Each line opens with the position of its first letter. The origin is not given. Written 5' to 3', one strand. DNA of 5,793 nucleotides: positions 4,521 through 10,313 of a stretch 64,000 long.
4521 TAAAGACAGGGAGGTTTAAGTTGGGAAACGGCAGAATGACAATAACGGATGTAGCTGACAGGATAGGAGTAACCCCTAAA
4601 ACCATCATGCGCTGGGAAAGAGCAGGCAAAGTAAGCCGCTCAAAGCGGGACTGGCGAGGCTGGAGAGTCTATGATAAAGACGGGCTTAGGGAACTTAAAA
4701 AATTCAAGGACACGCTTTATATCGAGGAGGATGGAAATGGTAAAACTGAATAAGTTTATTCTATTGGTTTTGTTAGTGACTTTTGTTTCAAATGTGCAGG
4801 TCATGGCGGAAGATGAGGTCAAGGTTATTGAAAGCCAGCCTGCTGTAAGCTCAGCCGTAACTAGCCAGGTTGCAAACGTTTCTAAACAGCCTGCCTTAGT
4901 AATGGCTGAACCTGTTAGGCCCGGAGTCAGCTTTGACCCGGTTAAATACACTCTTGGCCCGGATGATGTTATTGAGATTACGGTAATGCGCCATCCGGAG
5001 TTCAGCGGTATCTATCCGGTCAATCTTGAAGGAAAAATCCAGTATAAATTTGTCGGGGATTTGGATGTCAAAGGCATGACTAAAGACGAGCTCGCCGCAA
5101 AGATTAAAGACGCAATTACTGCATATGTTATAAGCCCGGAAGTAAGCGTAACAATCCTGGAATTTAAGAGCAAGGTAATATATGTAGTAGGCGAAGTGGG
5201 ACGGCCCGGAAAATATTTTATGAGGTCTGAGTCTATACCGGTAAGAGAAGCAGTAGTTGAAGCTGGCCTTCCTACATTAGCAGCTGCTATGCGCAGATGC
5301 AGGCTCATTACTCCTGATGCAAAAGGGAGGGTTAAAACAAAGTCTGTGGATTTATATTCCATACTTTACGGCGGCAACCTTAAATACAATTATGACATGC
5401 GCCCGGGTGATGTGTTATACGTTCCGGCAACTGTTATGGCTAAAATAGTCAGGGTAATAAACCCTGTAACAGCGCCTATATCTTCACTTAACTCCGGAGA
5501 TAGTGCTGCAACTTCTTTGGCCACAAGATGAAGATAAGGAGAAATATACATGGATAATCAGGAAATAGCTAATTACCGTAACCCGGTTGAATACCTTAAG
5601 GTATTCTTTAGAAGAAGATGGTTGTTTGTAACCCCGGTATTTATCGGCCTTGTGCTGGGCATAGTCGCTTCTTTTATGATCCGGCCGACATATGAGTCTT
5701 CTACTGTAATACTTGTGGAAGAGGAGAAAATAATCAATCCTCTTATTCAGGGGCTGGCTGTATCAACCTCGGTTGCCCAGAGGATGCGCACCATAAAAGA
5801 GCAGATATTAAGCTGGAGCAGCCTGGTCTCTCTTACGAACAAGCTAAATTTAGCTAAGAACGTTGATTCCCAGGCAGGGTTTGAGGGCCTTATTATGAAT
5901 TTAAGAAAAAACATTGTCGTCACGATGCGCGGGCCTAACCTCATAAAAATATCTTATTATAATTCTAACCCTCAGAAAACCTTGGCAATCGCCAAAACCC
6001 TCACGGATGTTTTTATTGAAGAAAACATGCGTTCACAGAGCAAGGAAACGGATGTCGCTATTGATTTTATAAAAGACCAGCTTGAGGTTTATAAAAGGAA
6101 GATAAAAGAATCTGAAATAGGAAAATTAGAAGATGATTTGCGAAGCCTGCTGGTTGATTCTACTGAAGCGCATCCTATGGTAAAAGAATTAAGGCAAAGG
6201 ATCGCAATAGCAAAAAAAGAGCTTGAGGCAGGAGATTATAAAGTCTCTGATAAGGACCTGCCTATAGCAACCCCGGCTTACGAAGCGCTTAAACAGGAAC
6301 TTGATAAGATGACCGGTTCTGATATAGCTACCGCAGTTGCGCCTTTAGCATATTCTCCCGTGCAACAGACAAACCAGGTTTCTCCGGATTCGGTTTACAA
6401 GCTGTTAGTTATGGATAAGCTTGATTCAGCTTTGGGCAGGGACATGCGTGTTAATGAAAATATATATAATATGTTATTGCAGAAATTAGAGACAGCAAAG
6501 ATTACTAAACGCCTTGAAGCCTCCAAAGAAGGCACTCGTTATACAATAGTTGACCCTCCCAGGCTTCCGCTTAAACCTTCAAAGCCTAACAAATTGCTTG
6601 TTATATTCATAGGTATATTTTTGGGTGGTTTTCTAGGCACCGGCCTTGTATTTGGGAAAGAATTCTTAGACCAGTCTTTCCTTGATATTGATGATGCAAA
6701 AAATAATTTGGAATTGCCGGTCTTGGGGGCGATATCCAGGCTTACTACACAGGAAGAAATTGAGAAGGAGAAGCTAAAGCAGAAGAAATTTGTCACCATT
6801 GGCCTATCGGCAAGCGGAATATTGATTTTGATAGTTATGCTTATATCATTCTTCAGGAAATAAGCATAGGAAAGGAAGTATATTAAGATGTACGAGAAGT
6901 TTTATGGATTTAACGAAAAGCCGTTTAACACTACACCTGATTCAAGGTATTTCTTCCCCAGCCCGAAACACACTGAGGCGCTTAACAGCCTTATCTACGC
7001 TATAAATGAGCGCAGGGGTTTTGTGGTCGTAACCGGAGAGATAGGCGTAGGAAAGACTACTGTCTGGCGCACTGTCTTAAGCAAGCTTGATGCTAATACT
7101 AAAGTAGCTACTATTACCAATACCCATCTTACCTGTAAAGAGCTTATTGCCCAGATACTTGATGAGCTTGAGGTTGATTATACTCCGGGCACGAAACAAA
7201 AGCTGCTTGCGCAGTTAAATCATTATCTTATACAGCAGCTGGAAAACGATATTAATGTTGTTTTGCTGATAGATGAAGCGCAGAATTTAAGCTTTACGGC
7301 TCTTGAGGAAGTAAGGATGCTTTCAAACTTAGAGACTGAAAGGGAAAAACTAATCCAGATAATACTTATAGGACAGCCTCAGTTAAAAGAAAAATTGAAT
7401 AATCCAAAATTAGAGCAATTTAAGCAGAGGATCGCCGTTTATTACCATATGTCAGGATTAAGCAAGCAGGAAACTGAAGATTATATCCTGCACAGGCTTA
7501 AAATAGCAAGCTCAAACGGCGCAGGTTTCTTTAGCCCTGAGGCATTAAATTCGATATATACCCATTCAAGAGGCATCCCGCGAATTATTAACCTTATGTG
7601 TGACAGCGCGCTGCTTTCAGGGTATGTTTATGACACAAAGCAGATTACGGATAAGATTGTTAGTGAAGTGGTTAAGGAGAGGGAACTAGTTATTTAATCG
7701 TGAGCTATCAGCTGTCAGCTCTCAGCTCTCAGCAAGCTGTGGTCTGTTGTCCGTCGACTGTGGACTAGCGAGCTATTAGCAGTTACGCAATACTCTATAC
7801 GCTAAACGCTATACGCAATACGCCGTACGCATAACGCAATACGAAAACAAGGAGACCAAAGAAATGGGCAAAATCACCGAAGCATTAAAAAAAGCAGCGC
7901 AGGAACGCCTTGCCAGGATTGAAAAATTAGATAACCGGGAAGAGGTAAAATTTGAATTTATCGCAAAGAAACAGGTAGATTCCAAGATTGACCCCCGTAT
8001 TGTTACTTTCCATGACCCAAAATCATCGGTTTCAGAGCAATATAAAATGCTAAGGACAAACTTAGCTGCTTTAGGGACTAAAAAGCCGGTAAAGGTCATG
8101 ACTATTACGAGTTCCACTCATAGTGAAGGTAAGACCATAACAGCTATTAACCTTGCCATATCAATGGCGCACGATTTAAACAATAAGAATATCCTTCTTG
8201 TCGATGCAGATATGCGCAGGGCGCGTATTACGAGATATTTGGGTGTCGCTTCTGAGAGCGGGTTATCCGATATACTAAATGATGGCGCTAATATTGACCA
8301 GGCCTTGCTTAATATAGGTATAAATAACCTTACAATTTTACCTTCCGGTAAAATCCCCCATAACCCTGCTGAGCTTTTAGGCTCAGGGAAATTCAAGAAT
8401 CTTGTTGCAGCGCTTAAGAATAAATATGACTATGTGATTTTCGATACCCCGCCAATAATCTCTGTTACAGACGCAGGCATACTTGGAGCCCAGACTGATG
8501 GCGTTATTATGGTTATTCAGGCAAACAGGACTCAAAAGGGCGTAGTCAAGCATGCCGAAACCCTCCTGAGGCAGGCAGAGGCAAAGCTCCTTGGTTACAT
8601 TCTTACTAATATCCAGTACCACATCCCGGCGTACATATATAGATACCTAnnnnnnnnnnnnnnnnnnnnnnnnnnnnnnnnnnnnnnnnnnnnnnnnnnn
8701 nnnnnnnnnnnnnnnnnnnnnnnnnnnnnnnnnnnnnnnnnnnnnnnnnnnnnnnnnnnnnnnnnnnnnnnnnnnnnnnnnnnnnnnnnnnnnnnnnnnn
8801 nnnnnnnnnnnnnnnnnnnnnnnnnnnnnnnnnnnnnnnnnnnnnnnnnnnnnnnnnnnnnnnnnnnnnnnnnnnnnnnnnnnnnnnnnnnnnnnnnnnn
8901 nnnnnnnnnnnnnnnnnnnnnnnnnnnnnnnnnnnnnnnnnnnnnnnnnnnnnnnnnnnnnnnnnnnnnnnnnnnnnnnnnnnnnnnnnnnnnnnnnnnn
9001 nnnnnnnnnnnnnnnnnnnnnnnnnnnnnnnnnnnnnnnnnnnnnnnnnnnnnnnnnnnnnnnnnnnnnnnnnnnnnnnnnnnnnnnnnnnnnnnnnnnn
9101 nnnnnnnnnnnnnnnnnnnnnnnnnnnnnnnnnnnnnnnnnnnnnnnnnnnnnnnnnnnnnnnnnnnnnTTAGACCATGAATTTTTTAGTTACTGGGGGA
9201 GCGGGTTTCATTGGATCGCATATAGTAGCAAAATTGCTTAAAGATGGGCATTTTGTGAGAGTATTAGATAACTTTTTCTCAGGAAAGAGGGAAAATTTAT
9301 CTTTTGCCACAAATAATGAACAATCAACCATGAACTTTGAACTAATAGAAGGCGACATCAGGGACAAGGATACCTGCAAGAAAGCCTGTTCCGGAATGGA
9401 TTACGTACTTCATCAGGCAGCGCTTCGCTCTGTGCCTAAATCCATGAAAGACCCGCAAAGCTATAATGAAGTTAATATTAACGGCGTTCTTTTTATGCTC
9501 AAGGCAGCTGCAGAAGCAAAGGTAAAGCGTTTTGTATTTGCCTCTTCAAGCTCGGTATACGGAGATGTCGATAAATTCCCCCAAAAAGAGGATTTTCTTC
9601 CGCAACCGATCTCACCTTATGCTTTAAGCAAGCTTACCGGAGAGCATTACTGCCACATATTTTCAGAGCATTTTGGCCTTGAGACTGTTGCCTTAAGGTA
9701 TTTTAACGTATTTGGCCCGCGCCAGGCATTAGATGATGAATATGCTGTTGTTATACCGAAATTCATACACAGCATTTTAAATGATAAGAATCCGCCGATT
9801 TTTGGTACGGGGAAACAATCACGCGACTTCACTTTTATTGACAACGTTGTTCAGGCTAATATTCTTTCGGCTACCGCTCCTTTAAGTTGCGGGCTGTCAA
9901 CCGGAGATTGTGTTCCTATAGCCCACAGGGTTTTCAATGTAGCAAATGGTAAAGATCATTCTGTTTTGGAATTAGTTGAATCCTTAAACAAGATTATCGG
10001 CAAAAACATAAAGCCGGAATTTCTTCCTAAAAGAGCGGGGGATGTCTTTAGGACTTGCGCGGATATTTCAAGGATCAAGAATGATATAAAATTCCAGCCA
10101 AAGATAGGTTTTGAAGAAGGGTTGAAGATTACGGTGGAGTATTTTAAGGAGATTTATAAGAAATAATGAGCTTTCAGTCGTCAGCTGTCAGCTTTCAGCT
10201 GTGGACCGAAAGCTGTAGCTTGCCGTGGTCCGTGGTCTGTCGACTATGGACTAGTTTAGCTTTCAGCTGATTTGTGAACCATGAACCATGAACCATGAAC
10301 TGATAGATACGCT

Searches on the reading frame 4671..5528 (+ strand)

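Call 61: search_protein_families(library=pfam, proteins=[window:4671-5528:+], max_evalue=0.00001)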
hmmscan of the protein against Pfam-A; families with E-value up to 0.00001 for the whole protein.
window:4671-5528:+ (286 aa): 2 families
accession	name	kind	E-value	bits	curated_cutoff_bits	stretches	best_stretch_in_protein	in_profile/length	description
PF02563.21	Poly_export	-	2.7e-21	75.9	28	1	91-162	5-76/77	Polysaccharide biosynthesis/export protein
PF22461.2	SLBB_2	-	1.7e-07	31.7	27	1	169-251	2-79/79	SLBB domain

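Call 62: search_protein_families(library=ncbifam, proteins=[window:4671-5528:+], max_evalue=1e-8)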
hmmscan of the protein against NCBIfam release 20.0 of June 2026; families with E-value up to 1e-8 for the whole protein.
window:4671-5528:+ (286 aa): 4 families
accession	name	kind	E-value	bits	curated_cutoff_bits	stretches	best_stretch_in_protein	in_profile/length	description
TIGR03027.2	pepcterm_export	equivalog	1.9e-26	92.7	180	1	92-254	2-167/169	XrtA/PEP-CTERM system exopolysaccharide export protein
NF011658.0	PRK15078.1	subfamily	1.7e-24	86.3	333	1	82-260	74-258/380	polysaccharide export protein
TIGR03028.1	EpsE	equivalog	5.2e-19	68.5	262.65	1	93-253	2-161/239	polysaccharide export protein EpsE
NF041843.1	EpsY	equivalog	2.6e-09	36.6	320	1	92-250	52-209/211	exopolysaccharide export protein EpsY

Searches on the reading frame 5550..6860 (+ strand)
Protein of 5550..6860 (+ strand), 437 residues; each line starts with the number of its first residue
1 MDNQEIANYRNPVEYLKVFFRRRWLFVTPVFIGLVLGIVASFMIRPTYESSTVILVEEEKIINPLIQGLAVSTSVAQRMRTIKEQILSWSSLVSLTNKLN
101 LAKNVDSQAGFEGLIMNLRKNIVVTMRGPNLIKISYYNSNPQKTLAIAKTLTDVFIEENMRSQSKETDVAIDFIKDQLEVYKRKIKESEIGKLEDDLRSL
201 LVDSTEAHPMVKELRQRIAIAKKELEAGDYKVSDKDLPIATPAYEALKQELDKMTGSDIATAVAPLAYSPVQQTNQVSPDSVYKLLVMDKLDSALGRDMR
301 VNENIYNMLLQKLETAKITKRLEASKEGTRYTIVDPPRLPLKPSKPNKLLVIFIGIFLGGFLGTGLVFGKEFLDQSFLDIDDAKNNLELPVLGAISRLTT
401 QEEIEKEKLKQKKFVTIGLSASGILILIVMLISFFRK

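Call 61: search_protein_families(library=pfam, proteins=[window:5550-6860:+], max_evalue=0.00001)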
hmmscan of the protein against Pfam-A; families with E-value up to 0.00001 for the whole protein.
window:5550-6860:+ (437 aa): 2 families
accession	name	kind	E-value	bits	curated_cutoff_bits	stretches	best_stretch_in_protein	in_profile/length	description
PF13807.11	GNVR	-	1.7e-15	57.1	27.7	1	295-371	9-81/82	G-rich domain on putative tyrosine kinase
PF02706.20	Wzz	-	3.9e-08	33.9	25.5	1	14-84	7-76/91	Chain length determinant protein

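Call 62: search_protein_families(library=ncbifam, proteins=[window:5550-6860:+], max_evalue=1e-8)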
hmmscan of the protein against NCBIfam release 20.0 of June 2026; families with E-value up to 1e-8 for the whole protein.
window:5550-6860:+ (437 aa): 6 families
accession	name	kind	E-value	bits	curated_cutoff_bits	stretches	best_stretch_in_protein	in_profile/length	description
TIGR03007.1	pepcterm_ChnLen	equivalog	7.5e-76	255.3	278.85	2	13-189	4-181/498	XrtA system polysaccharide chain length determinant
TIGR03017.1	EpsF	equivalog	2.5e-19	69.3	422.75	1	208-396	253-444/444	chain length determinant protein EpsF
TIGR01006.1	polys_exp_MPA1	subfamily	2.6e-12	46.7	296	0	22-158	21-147/226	CspC family polysaccharide chain length determinant protein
NF008568.0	PRK11519.1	equivalog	9.7e-11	40.6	1068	0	113-375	209-451/720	tyrosine-protein kinase Wzc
TIGR01005.1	eps_transp_fam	subfamily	3.2e-10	38.9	411.7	0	294-410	380-492/754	exopolysaccharide transport protein family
NF041864.1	EpsV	equivalog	9.2e-09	34.4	800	0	299-396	385-482/484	PCP family exopolysaccharide biosynthesis protein EpsV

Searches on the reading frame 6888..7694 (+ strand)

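Call 61: search_protein_families(library=pfam, proteins=[window:6888-7694:+], max_evalue=0.00001)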
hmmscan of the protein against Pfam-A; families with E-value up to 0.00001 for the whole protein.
window:6888-7694:+ (269 aa): 2 families
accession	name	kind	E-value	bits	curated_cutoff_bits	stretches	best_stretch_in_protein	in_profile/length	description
PF13401.12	AAA_22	-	1e-28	100.7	27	1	41-170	3-130/130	AAA domain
PF13191.12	AAA_16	-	7.5e-12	46.5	32.6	1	29-154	9-163/167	AAA ATPase domain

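Call 62: search_protein_families(library=ncbifam, proteins=[window:6888-7694:+], max_evalue=1e-8)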
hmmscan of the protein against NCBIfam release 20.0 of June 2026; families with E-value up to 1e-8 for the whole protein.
window:6888-7694:+ (269 aa): 1 family
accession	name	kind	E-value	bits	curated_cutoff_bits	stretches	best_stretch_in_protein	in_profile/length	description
TIGR03015.1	pepcterm_ATPase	hypoth_equivalog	1.4e-88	296.9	324.5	1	1-264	1-265/269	XrtA/PEP-CTERM system-associated ATPase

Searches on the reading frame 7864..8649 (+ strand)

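Call 61: search_protein_families(library=pfam, proteins=[window:7864-8649:+], max_evalue=0.00001)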
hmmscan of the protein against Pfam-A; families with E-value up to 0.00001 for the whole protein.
window:7864-8649:+ (262 aa): 2 families
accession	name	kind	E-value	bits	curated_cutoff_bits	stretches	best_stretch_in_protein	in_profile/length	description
PF13614.12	AAA_31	-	2.4e-16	60.6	27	1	77-227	2-157/177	AAA domain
PF10609.15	ParA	-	2.4e-06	27.6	27.1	1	78-254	5-178/246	NUBPL iron-transfer P-loop NTPase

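Call 62: search_protein_families(library=ncbifam, proteins=[window:7864-8649:+], max_evalue=1e-8)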
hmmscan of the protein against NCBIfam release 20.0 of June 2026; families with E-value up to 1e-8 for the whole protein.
window:7864-8649:+ (262 aa): 8 families
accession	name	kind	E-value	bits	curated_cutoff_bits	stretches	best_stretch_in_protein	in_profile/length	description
TIGR03018.1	pepcterm_TyrKin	hypoth_equivalog_domain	8.4e-51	172.2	230.65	1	46-240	1-201/207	XrtA-associated tyrosine autokinase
TIGR01007.1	eps_fam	subfamily_domain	2e-50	171.2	108.05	1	58-260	1-201/204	polysaccharide biosynthesis tyrosine autokinase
NF008568.0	PRK11519.1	equivalog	2.4e-35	121.9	1068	1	42-257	492-705/720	tyrosine-protein kinase Wzc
TIGR03029.1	EpsG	equivalog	1.3e-34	119.6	313.8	1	28-248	55-273/274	chain length determinant protein tyrosine kinase EpsG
NF007350.0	PRK09841.1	equivalog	3.8e-30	104.7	1248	1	21-251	475-704/726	tyrosine-protein kinase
TIGR01005.1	eps_transp_fam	subfamily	8.9e-30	103.5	411.7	1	45-250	516-718/754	exopolysaccharide transport protein family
TIGR01968.1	minD_bact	equivalog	2.9e-12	46.5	212.9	1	77-207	2-132/261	septum site-determining protein MinD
TIGR01969.1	minD_arch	subfamily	1.3e-10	40.8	201.75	1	78-251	2-171/251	cell division ATPase MinD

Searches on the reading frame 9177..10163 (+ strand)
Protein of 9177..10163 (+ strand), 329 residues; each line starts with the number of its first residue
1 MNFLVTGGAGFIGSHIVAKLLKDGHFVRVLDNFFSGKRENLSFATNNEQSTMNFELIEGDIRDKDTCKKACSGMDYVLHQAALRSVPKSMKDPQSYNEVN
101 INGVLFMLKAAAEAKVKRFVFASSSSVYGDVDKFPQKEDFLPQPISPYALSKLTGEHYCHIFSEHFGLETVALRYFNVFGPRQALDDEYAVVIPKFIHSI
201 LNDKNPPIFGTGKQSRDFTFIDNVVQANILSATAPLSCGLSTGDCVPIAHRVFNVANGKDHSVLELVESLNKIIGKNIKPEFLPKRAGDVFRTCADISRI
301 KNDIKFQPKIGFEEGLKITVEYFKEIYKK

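Call 37: search_protein_families(library=pfam, proteins=[window:9177-10163:+], max_evalue=0.00001)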
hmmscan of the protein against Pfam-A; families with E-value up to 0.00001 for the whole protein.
window:9177-10163:+ (329 aa): 8 families
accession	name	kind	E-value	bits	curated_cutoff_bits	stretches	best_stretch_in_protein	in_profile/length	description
PF01370.27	Epimerase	-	1.2e-60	205.4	20.9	1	4-234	2-227/240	NAD dependent epimerase/dehydratase family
PF16363.11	GDP_Man_Dehyd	-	8.8e-58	196.8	27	1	4-318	1-331/332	GDP-mannose 4,6 dehydratase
PF01073.25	3Beta_HSD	-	1.3e-31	110.2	22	1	4-234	1-231/280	3-beta hydroxysteroid dehydrogenase/isomerase family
PF02719.21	Polysacc_synt_2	-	7.8e-18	65.1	20.2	1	4-208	2-194/293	Polysaccharide biosynthesis protein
PF07993.18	NAD_binding_4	-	4.9e-12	46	20.1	1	5-227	1-257/258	Male sterility protein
PF13460.12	NAD_binding_10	-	1.1e-11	45.3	27.2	1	7-152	1-124/184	NAD(P)H-binding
PF05368.20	NmrA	-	5.9e-11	42.9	27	1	4-126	6-109/298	NmrA-like family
PF04321.23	RmlD_sub_bind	-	6.7e-11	42.2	27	1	1-159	1-136/287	RmlD substrate binding domain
